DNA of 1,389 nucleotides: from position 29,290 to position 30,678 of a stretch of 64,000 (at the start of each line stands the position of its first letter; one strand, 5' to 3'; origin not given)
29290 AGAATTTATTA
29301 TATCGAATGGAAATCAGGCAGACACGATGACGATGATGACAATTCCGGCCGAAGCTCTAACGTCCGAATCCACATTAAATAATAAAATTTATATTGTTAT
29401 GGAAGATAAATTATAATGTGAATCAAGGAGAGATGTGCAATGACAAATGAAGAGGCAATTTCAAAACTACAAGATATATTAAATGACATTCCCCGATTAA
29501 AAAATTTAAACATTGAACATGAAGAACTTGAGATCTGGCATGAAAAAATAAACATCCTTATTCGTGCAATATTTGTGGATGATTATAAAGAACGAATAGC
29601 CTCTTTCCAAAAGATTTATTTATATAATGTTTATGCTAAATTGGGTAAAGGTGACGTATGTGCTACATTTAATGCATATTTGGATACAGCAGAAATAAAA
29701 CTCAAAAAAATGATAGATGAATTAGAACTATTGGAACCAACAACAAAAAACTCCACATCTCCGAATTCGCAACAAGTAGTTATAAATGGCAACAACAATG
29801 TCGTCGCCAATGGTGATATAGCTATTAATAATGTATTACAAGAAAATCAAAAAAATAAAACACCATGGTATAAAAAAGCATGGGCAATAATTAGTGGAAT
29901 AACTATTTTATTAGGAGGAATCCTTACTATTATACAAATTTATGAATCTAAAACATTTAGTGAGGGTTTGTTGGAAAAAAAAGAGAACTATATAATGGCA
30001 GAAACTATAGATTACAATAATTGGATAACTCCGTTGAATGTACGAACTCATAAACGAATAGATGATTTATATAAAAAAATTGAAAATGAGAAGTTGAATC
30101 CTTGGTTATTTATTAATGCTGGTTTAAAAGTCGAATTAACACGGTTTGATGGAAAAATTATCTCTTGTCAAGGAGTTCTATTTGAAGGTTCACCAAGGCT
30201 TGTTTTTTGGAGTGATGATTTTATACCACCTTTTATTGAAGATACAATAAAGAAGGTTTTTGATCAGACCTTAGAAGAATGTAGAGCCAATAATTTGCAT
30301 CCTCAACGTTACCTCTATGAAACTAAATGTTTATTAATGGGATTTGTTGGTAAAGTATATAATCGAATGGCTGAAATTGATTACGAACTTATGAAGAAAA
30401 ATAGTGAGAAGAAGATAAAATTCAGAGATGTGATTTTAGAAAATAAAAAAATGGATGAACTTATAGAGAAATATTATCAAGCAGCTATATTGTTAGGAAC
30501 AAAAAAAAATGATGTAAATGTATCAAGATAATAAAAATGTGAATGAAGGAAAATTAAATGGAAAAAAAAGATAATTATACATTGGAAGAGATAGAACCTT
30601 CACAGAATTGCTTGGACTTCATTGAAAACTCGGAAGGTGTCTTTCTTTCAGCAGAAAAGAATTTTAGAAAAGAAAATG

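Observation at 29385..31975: AT-rich three-gene cassette of unknown function inserted between the groESL terminator region and a GATase gene: two membrane proteins plus a Zn-ribbon/SEC-C protein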

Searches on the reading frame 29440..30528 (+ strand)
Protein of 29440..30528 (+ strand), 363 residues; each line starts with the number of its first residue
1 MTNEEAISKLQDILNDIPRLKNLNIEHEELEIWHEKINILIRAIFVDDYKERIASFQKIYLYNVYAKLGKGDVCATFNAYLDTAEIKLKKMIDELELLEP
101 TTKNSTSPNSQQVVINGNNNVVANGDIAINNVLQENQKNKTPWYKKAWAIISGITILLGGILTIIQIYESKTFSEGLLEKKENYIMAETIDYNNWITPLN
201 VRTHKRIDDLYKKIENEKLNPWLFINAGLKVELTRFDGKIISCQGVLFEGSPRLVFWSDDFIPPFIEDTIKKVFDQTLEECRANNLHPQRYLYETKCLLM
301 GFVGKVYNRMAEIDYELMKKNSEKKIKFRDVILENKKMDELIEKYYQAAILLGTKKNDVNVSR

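Call 3: search_protein_families(library=pfam, proteins=[window:29440-30528:+], max_evalue=1)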
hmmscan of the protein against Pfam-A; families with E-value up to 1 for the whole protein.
window:29440-30528:+ (363 aa): 0 families

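Call 4: search_protein_families(library=padloc, proteins=[window:29440-30528:+], max_evalue=1)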
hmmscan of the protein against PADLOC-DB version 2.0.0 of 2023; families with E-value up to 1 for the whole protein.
window:29440-30528:+ (363 aa): 0 families

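Call 5: search_protein_families(library=ncbifam, proteins=[window:29440-30528:+], max_evalue=1)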
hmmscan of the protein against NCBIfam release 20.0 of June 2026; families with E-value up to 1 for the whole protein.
window:29440-30528:+ (363 aa): 0 families

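Call 15: find_homologous_proteins(query=window:29440-30528:+)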
Query window:29440-30528:+ (363 aa): 25 proteins with E <= 0.001 among 4484 candidates.
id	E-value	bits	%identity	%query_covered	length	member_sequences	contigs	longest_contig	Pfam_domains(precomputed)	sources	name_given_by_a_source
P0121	1.3e-238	809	100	100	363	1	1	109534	-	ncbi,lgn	ncbi:MAG: hypothetical protein ABFD79_10630 [Phycisphaerales bacterium]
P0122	2.2e-95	338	50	98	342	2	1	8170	-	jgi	jgi:uncharacterized membrane protein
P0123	2.1e-73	265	56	61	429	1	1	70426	PF25497.2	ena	-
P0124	3.4e-71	258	60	54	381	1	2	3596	-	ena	-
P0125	5.3e-60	221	49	60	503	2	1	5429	-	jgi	-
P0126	5.5e-59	218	60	45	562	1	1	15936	-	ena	-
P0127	1.0e-58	217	50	59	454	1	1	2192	-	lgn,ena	-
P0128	4.0e-58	215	60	45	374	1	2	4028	-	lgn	-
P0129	1.3e-56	210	60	44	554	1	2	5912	-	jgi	jgi:hypothetical protein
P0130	5.2e-56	208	56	48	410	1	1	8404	PF18864.7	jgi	jgi:hypothetical protein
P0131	7.3e-56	208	49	59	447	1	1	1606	-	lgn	-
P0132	1.2e-52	197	44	63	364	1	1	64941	-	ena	-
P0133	2.0e-52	196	43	68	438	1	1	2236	-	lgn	-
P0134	2.3e-51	193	54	46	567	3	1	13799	-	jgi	-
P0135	1.7e-50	190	49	59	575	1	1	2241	-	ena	-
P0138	1.7e-49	187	53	44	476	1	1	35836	-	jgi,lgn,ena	-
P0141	9.3e-45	171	51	46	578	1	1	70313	-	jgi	jgi:HAMP domain-containing protein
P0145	4.1e-20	90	56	26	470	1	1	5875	PF25497.2,PF16095.12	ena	-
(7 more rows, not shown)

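Call 17: search_protein_families(library=pfam, proteins=[P0123, P0125, P0126, P0129, P0130, P0134, P0135, P0141, P0145, P0138], max_evalue=0.01)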
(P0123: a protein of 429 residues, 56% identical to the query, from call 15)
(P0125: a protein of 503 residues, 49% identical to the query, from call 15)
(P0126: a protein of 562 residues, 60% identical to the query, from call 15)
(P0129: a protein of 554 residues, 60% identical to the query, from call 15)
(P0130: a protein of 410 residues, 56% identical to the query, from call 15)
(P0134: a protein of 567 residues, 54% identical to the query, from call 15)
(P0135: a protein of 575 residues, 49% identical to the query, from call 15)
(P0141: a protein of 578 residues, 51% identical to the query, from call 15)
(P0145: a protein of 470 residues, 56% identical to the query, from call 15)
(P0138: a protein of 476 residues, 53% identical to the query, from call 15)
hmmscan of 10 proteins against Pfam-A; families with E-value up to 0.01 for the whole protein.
P0123 (429 aa): 1 family
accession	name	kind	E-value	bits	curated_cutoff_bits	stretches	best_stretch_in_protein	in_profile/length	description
PF25497.1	COR-B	-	6.9e-39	133.4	27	1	18-157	2-144/145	C-terminal of Roc, COR-B domain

P0125 (503 aa): 0 families

P0126 (562 aa): 0 families

P0129 (554 aa): 0 families

P0130 (410 aa): 1 family
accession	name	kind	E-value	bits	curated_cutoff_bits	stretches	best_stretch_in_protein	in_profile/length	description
PF18864.6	AbiTii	-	1.3e-20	74.9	27.6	1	17-183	13-184/189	AbiTii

P0134 (567 aa): 0 families

P0135 (575 aa): 0 families

P0141 (578 aa): 0 families

P0145 (470 aa): 2 families
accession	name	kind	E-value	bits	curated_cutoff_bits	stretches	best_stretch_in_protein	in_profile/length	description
PF16095.11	COR-A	-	4.5e-42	143.8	35.3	1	28-163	1-143/143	C-terminal of Roc, COR-A domain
PF25497.1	COR-B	-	7.8e-39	133.2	27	1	176-315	2-144/145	C-terminal of Roc, COR-B domain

P0138 (476 aa): 0 families

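Call 36: find_encoding_contigs(protein=P0123, flank=7000, max_places=2)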
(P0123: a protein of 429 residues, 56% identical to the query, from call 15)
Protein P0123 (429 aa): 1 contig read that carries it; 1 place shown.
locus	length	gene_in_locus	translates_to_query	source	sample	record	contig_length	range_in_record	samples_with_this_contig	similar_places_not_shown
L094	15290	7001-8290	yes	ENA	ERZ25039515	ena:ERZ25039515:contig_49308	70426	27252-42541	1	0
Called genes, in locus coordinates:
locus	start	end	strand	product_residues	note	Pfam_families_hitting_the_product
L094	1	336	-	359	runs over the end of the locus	PF00180:Iso_dh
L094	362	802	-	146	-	-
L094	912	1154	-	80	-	-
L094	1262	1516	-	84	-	PF00694:Aconitase_C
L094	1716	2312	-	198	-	PF00330:Aconitase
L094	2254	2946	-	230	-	PF00330:Aconitase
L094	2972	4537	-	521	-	PF00682:HMGL-like, PF22617:HCS_D2, PF08502:LeuA_dimer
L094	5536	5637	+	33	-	-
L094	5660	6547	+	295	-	PF00560:LRR_1 (faint), PF13855:LRR_8, PF12799:LRR_4 (weak), PF13855:LRR_8 (weak), PF00025:Arf (weak), PF00071:Ras, PF04670:Gtr1_RagA (weak), PF08477:Roc, +1 more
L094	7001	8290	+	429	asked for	PF25497:COR-B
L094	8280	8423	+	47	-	-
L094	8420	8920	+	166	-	PF00881:Nitroreductase (weak)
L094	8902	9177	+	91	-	-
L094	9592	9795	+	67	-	-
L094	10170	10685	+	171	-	-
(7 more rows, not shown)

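Call 37: find_encoding_contigs(protein=P0132, flank=7000, max_places=2)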
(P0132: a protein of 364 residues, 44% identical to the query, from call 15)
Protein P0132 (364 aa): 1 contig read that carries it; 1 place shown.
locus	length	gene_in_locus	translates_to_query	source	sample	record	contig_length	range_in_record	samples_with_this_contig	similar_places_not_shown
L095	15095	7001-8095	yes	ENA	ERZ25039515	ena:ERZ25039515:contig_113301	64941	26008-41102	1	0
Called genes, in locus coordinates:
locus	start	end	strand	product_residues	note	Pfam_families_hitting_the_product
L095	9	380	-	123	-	PF00448:SRP54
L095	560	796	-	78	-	PF02881:SRP54_N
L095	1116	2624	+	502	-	-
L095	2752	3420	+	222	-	-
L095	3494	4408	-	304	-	PF02812:ELFV_dehydrog_N, PF00208:ELFV_dehydrog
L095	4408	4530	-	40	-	PF02812:ELFV_dehydrog_N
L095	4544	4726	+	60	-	-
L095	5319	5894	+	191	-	PF03466:LysR_substrate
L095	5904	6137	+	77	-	-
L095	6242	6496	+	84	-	PF13419:HAD_2 (weak), PF13242:Hydrolase_like (weak)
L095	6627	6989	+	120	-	PF01582:TIR, PF13676:TIR_2, PF08937:ThsB_TIR (weak)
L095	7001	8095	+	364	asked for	-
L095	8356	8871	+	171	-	-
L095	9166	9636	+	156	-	-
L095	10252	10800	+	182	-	-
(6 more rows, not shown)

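Call 38: find_encoding_contigs(protein=P0141, flank=7000, max_places=2)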
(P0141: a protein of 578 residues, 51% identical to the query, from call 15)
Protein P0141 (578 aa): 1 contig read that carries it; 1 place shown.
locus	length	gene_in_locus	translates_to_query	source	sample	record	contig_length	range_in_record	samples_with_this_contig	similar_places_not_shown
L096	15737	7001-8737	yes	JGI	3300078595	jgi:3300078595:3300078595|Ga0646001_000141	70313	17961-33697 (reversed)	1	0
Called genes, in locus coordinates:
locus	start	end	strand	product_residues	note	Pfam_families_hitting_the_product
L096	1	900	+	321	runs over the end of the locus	PF02729:OTCace_N, PF00185:OTCace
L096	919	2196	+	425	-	PF01979:Amidohydro_1, PF12890:DHOase, PF07969:Amidohydro_3 (weak)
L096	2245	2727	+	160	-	PF05991:NYN_YacP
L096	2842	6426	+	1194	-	PF01855:POR_N, PF17147:PFOR_II, PF01558:POR, PF10371:EKR, PF12838:Fer4_7, PF13237:Fer4_10, PF13484:Fer4_16, PF02775:TPP_enzyme_C, +4 more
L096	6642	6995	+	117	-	PF01555:N6_N4_Mtase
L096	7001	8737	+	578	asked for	-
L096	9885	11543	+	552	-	PF02563:Poly_export, PF10531:SLBB (faint), PF22461:SLBB_2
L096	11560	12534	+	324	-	PF09721:Exosortase_EpsH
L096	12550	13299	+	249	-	-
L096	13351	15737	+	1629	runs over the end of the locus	PF13181:TPR_8 (faint), PF00515:TPR_1 (faint), PF07719:TPR_2 (faint), PF13174:TPR_6 (faint), PF13176:TPR_7 (faint), PF13371:TPR_9 (faint), PF13424:TPR_12 (faint), PF12895:ANAPC3 (weak), +7 more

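Call 59: search_protein_families(library=phrogs, proteins=[window:29440-30528:+], max_evalue=0.1)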
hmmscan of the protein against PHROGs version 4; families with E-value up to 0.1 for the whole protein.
window:29440-30528:+ (363 aa): 1 family
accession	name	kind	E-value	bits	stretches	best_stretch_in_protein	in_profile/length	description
phrog_4980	-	moron, auxiliary metabolic gene and host takeover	0.085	13.8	0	134-175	10-51/181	superinfection exclusion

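Call 80: predict_structure(alignment_id=A5)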
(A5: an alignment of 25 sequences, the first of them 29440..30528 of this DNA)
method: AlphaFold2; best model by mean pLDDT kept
length: 363 residues; sequences in the alignment: 25
mean_pLDDT: 65.8   pTM: 0.48
mean pLDDT of the five models: 65.8, 61.6, 61.5, 59.4, 57.3
residues with pLDDT >= 90: 80; 70-90: 64; 50-70: 119; < 50: 100
segments of 3 or more residues with pLDDT < 50: 18-27, 62-74, 98-141, 168-193, 359-363
pLDDT, mean of each block of 10 residues (from residue 1): 58 52 46 59 57 57 46 53 62 56 39 39 39 44 57 64 52 39 39 64 92 91 75 74 64 80 84 95 91 93 93 89 81 90 94 69 35
secondary structure, 60 per line:
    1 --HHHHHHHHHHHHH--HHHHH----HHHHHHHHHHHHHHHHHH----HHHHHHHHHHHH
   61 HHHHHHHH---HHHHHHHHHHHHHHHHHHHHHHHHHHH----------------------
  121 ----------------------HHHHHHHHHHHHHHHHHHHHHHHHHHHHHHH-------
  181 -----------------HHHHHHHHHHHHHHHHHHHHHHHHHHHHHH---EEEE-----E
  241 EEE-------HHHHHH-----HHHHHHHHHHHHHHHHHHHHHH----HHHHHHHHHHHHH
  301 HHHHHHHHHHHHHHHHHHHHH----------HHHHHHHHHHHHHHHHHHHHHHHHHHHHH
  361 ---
elements in order: H3-15 H18-22 H27-44 H49-68 H72-98 H143-173 H198-227 E231-234 E240-243 H251-256 H262-283 H288-321 H332-360

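Call 93: search_protein_representatives(alignment_id=A5)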
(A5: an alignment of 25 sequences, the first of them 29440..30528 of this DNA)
Query: 25 sequences, 431 profile positions. Proteins with E-value up to 0.001 (for the whole library): 583; up to 1e-10: 358; up to 1e-30: 90. The best 150 are listed.
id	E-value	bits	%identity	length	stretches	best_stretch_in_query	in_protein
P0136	1.3e-151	522.3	-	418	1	7-400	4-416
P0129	1.9e-145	502.0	-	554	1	9-431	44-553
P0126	9.5e-143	493.1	-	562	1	12-431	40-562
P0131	7.5e-134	463.8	-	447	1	8-401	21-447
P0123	2.2e-132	458.9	-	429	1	27-403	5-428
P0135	3.6e-129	448.3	-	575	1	13-401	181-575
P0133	2.0e-128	445.9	-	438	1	35-401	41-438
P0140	1.9e-127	442.7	-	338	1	82-401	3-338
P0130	7.9e-127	440.6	-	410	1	6-403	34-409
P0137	1.1e-126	440.1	-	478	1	59-430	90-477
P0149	1.2e-123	430.1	-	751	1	140-400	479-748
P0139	9.0e-122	423.9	-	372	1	21-401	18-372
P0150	4.0e-116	405.3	-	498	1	6-396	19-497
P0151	4.2e-113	395.4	-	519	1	121-430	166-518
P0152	6.9e-112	391.4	-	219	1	182-398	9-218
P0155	7.2e-101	355.1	-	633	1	155-400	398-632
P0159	4.2e-90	319.6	-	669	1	39-404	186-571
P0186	2.2e-41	159.1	-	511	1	234-404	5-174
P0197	2.7e-38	148.9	-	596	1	187-396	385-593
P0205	7.6e-34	134.2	-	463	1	236-393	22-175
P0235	3.8e-29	118.8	-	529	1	221-385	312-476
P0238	1.3e-28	117.0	-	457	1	246-415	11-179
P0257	1.7e-26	110.0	-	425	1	237-399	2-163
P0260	2.4e-26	109.5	-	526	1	237-391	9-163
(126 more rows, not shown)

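Call 94: search_protein_families(library=pfam, proteins=[P0149, P0155, P0159, P0197, P0235, P0186, P0260, P0205, P0238, P0257], max_evalue=0.001)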
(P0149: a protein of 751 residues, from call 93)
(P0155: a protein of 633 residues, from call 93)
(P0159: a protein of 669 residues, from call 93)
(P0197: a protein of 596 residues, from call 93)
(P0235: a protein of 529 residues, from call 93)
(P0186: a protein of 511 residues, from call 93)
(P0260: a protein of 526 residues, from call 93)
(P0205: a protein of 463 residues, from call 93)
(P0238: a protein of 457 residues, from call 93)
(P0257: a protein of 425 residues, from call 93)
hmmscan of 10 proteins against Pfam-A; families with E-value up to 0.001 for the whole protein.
P0149 (751 aa): 2 families
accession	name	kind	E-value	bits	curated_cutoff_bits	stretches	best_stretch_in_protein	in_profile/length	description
PF13676.11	TIR_2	-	5.9e-22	78.9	28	1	230-326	1-95/122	TIR domain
PF01582.25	TIR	-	1.3e-14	54.8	21.3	1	227-332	1-106/179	TIR domain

P0155 (633 aa): 1 family
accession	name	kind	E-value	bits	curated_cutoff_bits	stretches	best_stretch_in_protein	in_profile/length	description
PF12804.13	NTP_transf_3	-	5e-06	27.2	27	1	75-229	16-151/160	MobA-like NTP transferase domain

P0159 (669 aa): 0 families

P0197 (596 aa): 0 families

P0235 (529 aa): 2 families
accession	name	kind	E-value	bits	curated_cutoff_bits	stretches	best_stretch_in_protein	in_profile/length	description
PF13676.11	TIR_2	-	3.3e-19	70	28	1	146-279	1-122/122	TIR domain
PF08357.16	SEFIR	-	2.5e-14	54.3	23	1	144-250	1-124/150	SEFIR domain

P0186 (511 aa): 0 families

P0260 (526 aa): 0 families

P0205 (463 aa): 0 families

P0238 (457 aa): 0 families

P0257 (425 aa): 0 families
